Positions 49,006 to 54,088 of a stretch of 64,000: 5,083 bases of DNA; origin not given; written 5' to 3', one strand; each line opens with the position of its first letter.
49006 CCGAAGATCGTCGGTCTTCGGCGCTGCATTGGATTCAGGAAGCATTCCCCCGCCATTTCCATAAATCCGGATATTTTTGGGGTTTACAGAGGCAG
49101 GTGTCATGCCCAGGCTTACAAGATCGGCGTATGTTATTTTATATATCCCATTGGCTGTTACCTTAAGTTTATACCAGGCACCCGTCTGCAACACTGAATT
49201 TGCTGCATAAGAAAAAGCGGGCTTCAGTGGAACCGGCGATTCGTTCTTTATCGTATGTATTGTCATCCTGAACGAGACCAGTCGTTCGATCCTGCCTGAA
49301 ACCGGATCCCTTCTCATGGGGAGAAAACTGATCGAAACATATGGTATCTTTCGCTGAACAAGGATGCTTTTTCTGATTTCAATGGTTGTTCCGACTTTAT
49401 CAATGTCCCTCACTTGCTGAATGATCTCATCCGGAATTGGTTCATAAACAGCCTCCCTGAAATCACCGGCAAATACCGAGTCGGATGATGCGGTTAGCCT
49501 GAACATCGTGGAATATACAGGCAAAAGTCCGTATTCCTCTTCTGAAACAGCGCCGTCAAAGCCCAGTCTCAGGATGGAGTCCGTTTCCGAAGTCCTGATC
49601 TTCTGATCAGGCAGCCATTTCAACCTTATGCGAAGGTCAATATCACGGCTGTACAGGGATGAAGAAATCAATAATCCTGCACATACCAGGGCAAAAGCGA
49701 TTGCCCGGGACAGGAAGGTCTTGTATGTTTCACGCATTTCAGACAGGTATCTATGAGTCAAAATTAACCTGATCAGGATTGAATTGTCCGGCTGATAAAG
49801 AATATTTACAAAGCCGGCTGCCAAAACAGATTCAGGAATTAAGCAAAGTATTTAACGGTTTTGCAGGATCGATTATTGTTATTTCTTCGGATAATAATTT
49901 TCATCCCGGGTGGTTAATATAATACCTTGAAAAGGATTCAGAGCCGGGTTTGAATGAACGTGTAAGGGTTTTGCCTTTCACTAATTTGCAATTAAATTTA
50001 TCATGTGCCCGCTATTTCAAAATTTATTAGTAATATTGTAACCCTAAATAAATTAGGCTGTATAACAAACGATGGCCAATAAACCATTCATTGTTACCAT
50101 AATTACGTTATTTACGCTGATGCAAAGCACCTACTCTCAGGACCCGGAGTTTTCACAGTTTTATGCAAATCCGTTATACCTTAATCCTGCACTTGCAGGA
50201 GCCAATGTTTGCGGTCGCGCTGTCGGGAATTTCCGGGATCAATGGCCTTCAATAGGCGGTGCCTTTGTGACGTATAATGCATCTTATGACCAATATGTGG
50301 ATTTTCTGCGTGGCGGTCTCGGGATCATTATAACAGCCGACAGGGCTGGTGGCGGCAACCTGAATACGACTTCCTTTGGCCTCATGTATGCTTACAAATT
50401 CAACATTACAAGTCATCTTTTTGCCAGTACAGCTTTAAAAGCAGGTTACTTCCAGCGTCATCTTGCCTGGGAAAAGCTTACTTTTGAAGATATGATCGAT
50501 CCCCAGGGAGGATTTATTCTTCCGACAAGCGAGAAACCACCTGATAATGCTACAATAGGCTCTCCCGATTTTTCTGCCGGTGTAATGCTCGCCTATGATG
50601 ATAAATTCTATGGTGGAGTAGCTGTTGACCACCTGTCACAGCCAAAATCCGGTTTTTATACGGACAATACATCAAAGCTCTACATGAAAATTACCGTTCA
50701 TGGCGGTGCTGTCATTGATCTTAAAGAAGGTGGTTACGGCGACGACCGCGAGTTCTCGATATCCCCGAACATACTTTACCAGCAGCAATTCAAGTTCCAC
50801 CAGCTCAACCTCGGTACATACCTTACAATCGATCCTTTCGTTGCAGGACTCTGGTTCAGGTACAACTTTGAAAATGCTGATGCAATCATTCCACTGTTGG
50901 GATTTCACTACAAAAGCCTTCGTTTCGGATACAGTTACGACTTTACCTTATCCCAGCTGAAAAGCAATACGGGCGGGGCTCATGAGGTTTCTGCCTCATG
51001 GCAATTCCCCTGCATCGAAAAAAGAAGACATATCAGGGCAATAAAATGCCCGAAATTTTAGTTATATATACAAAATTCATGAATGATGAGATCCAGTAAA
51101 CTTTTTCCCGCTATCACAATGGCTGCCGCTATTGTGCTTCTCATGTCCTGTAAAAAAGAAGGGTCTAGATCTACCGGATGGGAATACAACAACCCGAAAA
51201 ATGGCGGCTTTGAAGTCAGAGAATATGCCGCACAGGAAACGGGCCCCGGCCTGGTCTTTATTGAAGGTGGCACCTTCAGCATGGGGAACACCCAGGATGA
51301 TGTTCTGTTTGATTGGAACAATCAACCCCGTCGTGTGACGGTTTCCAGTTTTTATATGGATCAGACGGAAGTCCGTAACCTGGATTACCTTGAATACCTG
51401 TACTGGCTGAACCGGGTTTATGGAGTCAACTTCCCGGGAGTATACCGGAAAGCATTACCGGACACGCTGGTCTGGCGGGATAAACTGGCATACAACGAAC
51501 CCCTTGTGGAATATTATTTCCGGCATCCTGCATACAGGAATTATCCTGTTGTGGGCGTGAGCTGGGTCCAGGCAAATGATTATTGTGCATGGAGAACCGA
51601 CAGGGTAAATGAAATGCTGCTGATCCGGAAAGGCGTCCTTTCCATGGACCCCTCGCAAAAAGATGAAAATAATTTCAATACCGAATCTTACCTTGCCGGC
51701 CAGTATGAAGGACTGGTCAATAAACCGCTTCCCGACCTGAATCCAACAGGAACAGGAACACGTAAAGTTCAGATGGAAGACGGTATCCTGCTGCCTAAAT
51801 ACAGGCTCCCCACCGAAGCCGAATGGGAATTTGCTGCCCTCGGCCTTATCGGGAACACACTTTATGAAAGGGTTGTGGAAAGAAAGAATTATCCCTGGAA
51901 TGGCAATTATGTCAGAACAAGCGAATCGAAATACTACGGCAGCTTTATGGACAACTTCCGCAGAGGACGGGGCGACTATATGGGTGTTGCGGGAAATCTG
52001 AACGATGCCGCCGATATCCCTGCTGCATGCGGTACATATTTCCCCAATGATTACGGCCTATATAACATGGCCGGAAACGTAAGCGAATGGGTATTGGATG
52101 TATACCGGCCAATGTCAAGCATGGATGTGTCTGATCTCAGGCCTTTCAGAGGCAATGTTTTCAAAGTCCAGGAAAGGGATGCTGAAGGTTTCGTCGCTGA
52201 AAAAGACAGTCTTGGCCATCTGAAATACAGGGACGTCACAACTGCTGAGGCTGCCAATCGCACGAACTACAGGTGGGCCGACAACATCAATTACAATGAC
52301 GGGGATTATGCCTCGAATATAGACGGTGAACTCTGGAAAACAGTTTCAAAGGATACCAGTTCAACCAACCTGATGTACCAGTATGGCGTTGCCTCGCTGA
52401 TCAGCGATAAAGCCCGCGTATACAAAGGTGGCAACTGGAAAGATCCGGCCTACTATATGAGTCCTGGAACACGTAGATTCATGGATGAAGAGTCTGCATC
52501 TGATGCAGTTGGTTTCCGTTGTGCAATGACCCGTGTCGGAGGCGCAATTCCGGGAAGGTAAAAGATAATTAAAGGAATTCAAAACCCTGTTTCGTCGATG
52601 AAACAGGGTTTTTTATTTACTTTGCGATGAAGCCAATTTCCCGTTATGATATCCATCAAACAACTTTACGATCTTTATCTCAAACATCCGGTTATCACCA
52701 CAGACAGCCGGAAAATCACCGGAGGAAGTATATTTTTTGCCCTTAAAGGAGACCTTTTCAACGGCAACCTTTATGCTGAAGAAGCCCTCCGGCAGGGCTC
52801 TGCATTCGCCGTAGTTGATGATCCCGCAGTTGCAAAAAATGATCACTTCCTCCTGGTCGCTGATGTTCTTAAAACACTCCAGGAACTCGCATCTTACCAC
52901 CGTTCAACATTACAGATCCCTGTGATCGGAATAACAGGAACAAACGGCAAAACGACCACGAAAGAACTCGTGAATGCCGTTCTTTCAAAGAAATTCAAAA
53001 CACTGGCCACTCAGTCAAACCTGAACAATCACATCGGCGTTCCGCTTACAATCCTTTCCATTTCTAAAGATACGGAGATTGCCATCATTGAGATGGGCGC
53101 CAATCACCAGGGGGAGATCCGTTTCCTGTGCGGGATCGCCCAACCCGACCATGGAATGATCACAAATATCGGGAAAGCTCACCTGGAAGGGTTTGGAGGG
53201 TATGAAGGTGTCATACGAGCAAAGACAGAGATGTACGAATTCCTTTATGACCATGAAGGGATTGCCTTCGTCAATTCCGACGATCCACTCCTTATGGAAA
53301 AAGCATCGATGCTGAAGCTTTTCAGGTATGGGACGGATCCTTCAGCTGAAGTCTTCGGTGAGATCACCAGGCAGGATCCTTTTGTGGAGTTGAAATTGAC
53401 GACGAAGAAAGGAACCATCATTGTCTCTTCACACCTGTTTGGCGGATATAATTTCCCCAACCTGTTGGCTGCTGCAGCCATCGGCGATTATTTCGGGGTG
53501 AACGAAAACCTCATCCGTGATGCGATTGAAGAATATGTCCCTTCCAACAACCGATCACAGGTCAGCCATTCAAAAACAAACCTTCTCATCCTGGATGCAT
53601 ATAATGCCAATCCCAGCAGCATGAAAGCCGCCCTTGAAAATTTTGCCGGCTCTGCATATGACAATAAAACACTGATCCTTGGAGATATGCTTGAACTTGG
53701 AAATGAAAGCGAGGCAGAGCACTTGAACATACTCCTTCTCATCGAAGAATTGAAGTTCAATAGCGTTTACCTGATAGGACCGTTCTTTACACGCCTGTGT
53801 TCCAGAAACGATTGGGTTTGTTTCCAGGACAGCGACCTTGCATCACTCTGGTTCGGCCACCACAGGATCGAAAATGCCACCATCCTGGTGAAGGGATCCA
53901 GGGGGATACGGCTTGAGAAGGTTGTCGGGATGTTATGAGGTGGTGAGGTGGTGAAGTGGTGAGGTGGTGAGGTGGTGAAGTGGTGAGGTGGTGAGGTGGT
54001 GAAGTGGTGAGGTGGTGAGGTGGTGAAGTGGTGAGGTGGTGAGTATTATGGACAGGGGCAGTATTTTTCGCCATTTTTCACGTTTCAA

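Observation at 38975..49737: Tandem triplication of the T9SS sortase gene porU upstream of porV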

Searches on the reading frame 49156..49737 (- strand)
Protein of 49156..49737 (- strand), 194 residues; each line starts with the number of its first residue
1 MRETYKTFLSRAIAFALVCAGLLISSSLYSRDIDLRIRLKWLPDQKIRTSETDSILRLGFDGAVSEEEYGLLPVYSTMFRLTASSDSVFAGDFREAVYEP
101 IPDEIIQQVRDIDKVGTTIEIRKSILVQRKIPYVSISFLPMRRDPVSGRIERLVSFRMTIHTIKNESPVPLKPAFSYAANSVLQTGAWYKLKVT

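Call 61: predict_structure(alignment_id=A1)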
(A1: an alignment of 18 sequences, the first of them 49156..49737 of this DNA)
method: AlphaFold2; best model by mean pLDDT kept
length: 194 residues; sequences in the alignment: 18
mean_pLDDT: 82.9   pTM: 0.66
mean pLDDT of the five models: 82.9, 82.9, 82.6, 82.2, 81.8
residues with pLDDT >= 90: 94; 70-90: 57; 50-70: 40; < 50: 3
segments of 3 or more residues with pLDDT < 50: 192-194
pLDDT, mean of each block of 10 residues (from residue 1): 74 90 66 90 91 90 93 93 70 92 93 94 85 90 96 95 72 59 59 45
secondary structure, 60 per line:
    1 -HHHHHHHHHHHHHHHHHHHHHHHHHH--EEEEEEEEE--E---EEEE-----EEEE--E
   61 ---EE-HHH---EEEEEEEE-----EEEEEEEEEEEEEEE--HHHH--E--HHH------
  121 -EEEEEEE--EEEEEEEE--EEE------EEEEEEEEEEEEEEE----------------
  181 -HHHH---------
elements in order: H2-27 E30-38 E45-48 E54-57 E73-80 E86-100 H103-106 E122-128 E131-138 E141-143 E150-164 H182-185

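Call 63: fold_search(model_id=the predicted structure, library=pdb)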
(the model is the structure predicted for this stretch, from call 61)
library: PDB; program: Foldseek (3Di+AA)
matches with E <= 10: 369; with E <= 0.001: 6
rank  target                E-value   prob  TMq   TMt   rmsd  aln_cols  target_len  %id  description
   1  4ief_G                3.5e-05  1.00  0.42  0.43   8.7       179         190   13  Complex of Porphyromonas gingivalis RgpB pro- and mature domains (released 2013-04-10)
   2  4ief_A                4.9e-05  1.00  0.40  0.40   9.2       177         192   13  Complex of Porphyromonas gingivalis RgpB pro- and mature domains (released 2013-04-10)
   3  4ief_C                5.2e-05  1.00  0.42  0.42   8.3       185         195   12  Complex of Porphyromonas gingivalis RgpB pro- and mature domains (released 2013-04-10)
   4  5mun_A                1.1e-04  1.00  0.47  0.50   8.0       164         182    7  Structural insight into zymogenic latency of gingipain K from Porphyromonas gingivalis. (released 2017-02-22)
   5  4ief_E                1.2e-04  1.00  0.41  0.41   8.4       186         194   13  Complex of Porphyromonas gingivalis RgpB pro- and mature domains (released 2013-04-10)
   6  5mun_B                1.4e-04  1.00  0.47  0.50   9.3       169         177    9  Structural insight into zymogenic latency of gingipain K from Porphyromonas gingivalis. (released 2017-02-22)
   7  9c1h_2                7.2e-02  0.30  0.26  0.09  24.2       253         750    8  Rhesus rotavirus (upright structure at 2.88 Angstrom resolution) (released 2025-04-30)
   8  7ah9_5J               1.6e-01  0.06  0.13  0.07  24.1       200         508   12  Substrate-engaged type 3 secretion system needle complex from Salmonella enterica typhimurium - SpaR state 1 (released 2021-03-17)
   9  7ah9_5K               1.7e-01  0.04  0.11  0.06  24.3       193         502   13  Substrate-engaged type 3 secretion system needle complex from Salmonella enterica typhimurium - SpaR state 1 (released 2021-03-17)
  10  7ah9_5P               1.9e-01  0.06  0.13  0.07  24.4       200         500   12  Substrate-engaged type 3 secretion system needle complex from Salmonella enterica typhimurium - SpaR state 1 (released 2021-03-17)
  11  4qs4                  2.2e-01  0.14  0.20  0.11  11.6       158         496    8  Crystal Structure of CofB from Enterotoxigenic Escherichia coli (released 2015-06-03)
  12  7ah9_5O               2.3e-01  0.05  0.12  0.07  25.6       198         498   12  Substrate-engaged type 3 secretion system needle complex from Salmonella enterica typhimurium - SpaR state 1 (released 2021-03-17)
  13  5ypz_A                2.6e-01  0.14  0.20  0.11  11.5       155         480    8  Crystal structure of minor pilin CofB from CFA/III complexed with N-terminal peptide fragment of CofJ (released 2018-06-27)
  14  4v7q_BX               2.7e-01  0.07  0.17  0.06  24.7       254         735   10  Atomic model of an infectious rotavirus particle (released 2014-07-09)
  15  1slq_F                3.4e-01  0.13  0.22  0.18  15.0       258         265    8  Crystal structure of the trimeric state of the rhesus rotavirus VP4 membrane interaction domain, VP5CT (released 2004-08-31)
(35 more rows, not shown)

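Call 71: search_solved_structures(query=A1, max_evalue=10, show_alignments=1)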
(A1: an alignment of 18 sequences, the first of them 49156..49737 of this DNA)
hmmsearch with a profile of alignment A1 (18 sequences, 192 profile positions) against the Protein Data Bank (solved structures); distinct sequences matched with E-value up to 10: 1.
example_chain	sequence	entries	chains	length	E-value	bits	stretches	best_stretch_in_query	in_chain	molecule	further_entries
7sq4_A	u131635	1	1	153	1.4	11.8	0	4-52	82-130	Designed trefoil knot protein, variant 2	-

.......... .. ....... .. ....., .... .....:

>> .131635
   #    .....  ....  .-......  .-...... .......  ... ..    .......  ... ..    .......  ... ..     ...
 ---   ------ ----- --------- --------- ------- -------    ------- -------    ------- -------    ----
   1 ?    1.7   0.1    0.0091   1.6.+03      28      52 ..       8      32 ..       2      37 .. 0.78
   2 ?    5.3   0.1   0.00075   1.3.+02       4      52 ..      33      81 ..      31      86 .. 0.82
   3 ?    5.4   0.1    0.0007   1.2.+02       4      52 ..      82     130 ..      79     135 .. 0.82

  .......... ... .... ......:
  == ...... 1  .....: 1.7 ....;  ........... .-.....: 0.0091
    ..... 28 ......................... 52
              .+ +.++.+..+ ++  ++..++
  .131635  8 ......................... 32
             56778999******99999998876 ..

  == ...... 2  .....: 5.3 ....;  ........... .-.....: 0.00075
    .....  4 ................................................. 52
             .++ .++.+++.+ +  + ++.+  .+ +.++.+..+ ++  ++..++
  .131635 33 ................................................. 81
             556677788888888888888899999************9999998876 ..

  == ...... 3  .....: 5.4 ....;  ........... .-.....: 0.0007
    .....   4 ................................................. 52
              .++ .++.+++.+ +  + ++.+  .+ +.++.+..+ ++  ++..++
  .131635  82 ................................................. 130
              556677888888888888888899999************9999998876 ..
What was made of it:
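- On Gingipain-type pro-domain (Pfam PF08126 Propeptide_C25): A profile search of PDB sequences found nothing (call 71).
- The pro-domain similarity is structural only: TM 0.40-0.63 and no sequence-profile hit (call 71).
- Tried and rejected: The sequence profile of the N-domain against PDB sequences gave no hit (call 71).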

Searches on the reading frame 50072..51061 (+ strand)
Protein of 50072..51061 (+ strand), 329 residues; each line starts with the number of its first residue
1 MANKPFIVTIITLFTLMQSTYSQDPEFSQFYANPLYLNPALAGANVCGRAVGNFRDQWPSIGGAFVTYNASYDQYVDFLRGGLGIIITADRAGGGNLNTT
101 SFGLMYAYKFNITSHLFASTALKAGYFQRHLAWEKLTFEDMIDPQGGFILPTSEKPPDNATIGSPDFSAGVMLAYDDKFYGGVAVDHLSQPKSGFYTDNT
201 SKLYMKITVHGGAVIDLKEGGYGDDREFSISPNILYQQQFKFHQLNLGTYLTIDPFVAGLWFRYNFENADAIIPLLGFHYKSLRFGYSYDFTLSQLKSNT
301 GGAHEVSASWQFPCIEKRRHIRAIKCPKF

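Call 11: search_protein_families(library=ncbifam, proteins=[window:50072-51061:+], max_evalue=0.00001)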
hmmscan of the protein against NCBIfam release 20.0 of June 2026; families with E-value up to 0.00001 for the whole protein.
window:50072-51061:+ (329 aa): 1 family
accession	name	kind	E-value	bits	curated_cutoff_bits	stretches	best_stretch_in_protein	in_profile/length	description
TIGR03519.1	T9SS_PorP_fam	subfamily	1.6e-71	241.2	90.55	1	7-312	5-292/292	PorP/SprF family type IX secretion system membrane protein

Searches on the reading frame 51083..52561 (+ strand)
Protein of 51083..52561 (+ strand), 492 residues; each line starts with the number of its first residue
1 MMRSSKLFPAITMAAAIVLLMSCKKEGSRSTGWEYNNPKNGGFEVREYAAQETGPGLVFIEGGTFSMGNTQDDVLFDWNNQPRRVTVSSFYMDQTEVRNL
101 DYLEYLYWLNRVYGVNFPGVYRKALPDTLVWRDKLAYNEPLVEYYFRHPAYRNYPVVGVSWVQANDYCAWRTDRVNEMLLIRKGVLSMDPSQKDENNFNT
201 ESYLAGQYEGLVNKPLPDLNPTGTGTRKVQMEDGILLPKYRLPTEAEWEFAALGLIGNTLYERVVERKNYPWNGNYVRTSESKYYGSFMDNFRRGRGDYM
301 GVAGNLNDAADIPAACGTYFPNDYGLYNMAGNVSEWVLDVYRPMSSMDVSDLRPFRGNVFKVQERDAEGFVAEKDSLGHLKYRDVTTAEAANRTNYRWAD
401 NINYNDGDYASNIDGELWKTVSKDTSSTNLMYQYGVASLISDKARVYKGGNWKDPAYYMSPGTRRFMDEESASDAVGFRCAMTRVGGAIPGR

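Call 11: search_protein_families(library=ncbifam, proteins=[window:51083-52561:+], max_evalue=0.00001)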
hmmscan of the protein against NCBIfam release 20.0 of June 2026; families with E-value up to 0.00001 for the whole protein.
window:51083-52561:+ (492 aa): 6 families
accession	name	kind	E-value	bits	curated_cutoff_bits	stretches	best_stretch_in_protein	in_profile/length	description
TIGR03524.1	GldJ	equivalog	1.1e-138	463.3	458.2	2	9-417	8-459/559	gliding motility lipoprotein GldJ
TIGR03530.1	GldJ_short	equivalog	6.4e-108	361.2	382.9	3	27-187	34-193/396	gliding motility lipoprotein GldJ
TIGR03525.2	GldK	equivalog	7.2e-72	242.9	350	4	237-355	253-352/408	T9SS ring complex lipoprotein PorK/GldK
NF041186.1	SenA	equivalog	2.4e-12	46.9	420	1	51-174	164-291/382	selenoneine synthase SenA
NF051459.1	pyoverdine_PvdO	equivalog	2.7e-08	33.2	500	0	311-343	189-221/280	dihydropyoverdine dehydrogenase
TIGR03440.2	egtB_TIGR03440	equivalog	4.1e-08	32.7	360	0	55-174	171-294/413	ergothioneine biosynthesis protein EgtB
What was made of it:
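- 51083..52561 (+): gldJ. TIGR03524 463 bits against a cut-off of 458 (call 11).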

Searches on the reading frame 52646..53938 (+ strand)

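Call 11: search_protein_families(library=ncbifam, proteins=[window:52646-53938:+], max_evalue=0.00001)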
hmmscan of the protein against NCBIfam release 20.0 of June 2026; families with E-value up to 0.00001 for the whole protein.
window:52646-53938:+ (430 aa): 24 families
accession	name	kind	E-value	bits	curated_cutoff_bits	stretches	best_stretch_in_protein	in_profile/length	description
TIGR01143.1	murF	subfamily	1.3e-110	370.2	288.6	1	19-430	1-418/418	UDP-N-acetylmuramoyl-tripeptide--D-alanyl-D-alanine ligase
NF008896.0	PRK11929.1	equivalog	9.9e-108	361.2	1023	1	16-428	529-954/965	bifunctional UDP-N-acetylmuramoyl-L-alanyl-D-glutamate--2,6-diaminopimelate ligase MurE/UDP-N-acetylmuramoyl-tripeptide--D-alanyl-D-alanine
NF008041.0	PRK10773.1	equivalog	1.5e-73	248.1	551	1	17-429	27-446/453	UDP-N-acetylmuramoyl-tripeptide--D-alanyl-D-alanine ligase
NF008897.0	PRK11930.1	equivalog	1.7e-67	228.1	804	1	16-428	26-451/822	bifunctional UDP-N-acetylmuramoyl-tripeptide:D-alanyl-D-alanine ligase/alanine racemase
NF010693.0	PRK14093.1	equivalog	5.4e-61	206.7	544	1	17-428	31-462/479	UDP-N-acetylmuramoylalanyl-D-glutamyl-2,6-diaminopimelate--D-alanyl-D-alanine ligase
NF001126.0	PRK00139.1-4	equivalog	6.5e-35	120.6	373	2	16-131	25-144/486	UDP-N-acetylmuramoyl-L-alanyl-D-glutamate--2,6-diaminopimelate ligase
TIGR01085.1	murE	subfamily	1.8e-29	102.9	257.3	2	16-122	6-116/472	UDP-N-acetylmuramyl-tripeptide synthetase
NF001124.0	PRK00139.1-2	equivalog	1.2e-26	93.5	476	2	17-116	31-134/500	UDP-N-acetylmuramoyl-L-alanyl-D-glutamate--2,6-diaminopimelate ligase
NF053645.1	pMurC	equivalog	2.6e-22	79.2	560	1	88-227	99-242/492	pseudomurein biosynthesis peptide ligase pMurC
NF001123.0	PRK00139.1-1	equivalog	1.8e-19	69.8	586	1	17-332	23-369/493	UDP-N-acetylmuramoyl-L-alanyl-D-glutamate--2,6-diaminopimelate ligase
TIGR01087.1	murD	equivalog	8.7e-19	67.9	211.95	1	56-336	67-341/441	UDP-N-acetylmuramoyl-L-alanine--D-glutamate ligase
NF010628.0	PRK14022.1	equivalog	2.7e-18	65.9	536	1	16-120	37-140/483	UDP-N-acetylmuramoyl-L-alanyl-D-glutamate--L-lysine ligase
NF053646.1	pMurD1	equivalog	2.4e-17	62.8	610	1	79-335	97-350/465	pseudomurein biosynthesis peptide ligase pMurD1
TIGR01082.1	murC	equivalog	1.5e-16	60.5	335.1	1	92-333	101-337/449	UDP-N-acetylmuramate--L-alanine ligase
NF053647.1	pMurD2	equivalog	2.1e-14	53.2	550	1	53-244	64-248/405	pseudomurein biosynthesis peptide ligase pMurD2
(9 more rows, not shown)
